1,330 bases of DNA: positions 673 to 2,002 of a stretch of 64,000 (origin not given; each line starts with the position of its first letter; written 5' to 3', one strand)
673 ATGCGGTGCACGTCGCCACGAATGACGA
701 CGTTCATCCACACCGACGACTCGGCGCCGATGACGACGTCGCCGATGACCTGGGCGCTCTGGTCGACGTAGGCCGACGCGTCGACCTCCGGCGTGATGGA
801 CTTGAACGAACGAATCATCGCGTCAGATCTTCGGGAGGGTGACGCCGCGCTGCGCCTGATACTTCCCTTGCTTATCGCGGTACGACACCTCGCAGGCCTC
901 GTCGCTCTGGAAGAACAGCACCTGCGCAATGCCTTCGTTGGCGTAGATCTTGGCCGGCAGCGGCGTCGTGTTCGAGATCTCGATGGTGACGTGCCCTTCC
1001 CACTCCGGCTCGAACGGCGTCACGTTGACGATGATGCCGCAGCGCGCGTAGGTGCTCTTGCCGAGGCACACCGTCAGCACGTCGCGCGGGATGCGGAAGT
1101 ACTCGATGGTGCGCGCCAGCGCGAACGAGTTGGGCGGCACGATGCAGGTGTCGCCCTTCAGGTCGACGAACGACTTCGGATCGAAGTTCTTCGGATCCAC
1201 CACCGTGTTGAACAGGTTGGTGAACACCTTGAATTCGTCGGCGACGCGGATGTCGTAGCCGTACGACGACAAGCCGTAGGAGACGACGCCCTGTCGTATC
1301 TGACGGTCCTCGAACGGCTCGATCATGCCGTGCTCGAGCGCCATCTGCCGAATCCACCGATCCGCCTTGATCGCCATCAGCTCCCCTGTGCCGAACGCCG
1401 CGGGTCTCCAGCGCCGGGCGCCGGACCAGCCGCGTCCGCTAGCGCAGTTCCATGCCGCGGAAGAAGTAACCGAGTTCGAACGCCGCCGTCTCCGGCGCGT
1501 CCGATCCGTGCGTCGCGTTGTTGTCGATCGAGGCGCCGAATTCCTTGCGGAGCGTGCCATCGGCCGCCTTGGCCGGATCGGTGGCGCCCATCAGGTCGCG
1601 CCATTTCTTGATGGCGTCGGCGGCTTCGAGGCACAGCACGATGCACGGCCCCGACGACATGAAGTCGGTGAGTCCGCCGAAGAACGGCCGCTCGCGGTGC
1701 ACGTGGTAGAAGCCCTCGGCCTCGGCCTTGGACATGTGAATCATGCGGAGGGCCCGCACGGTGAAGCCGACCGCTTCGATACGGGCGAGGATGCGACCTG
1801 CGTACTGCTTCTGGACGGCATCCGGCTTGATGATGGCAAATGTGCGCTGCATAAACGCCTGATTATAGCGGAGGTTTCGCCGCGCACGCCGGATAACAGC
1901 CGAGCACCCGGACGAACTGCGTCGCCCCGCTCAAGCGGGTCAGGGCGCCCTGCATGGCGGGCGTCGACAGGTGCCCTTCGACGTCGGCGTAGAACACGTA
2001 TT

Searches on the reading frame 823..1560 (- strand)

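Call 6: search_protein_families(library=ncbifam, proteins=[window:823-1560:-])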
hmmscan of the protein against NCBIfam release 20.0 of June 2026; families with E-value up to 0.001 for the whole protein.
window:823-1560:- (245 aa): 2 families
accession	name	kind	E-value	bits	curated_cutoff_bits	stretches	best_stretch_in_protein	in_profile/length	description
TIGR02274.1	dCTP_deam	equivalog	1.1e-51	175.1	92.8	1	65-245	3-180/180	dCTP deaminase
NF002598.0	PRK02253.1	equivalog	0.00014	21.4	130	1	129-236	61-163/167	deoxyuridine 5'-triphosphate nucleotidohydrolase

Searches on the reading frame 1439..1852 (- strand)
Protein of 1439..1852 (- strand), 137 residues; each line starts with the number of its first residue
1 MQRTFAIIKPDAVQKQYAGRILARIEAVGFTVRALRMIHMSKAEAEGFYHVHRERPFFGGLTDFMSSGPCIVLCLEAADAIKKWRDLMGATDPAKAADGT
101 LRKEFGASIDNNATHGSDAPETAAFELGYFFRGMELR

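Call 70: search_protein_families(library=pfam, proteins=[window:1439-1852:-])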
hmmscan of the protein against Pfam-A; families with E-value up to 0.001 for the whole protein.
window:1439-1852:- (137 aa): 1 family
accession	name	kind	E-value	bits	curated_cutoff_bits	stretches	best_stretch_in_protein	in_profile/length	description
PF00334.24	NDK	-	1.3e-51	174.5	27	1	2-135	1-134/135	Nucleoside diphosphate kinase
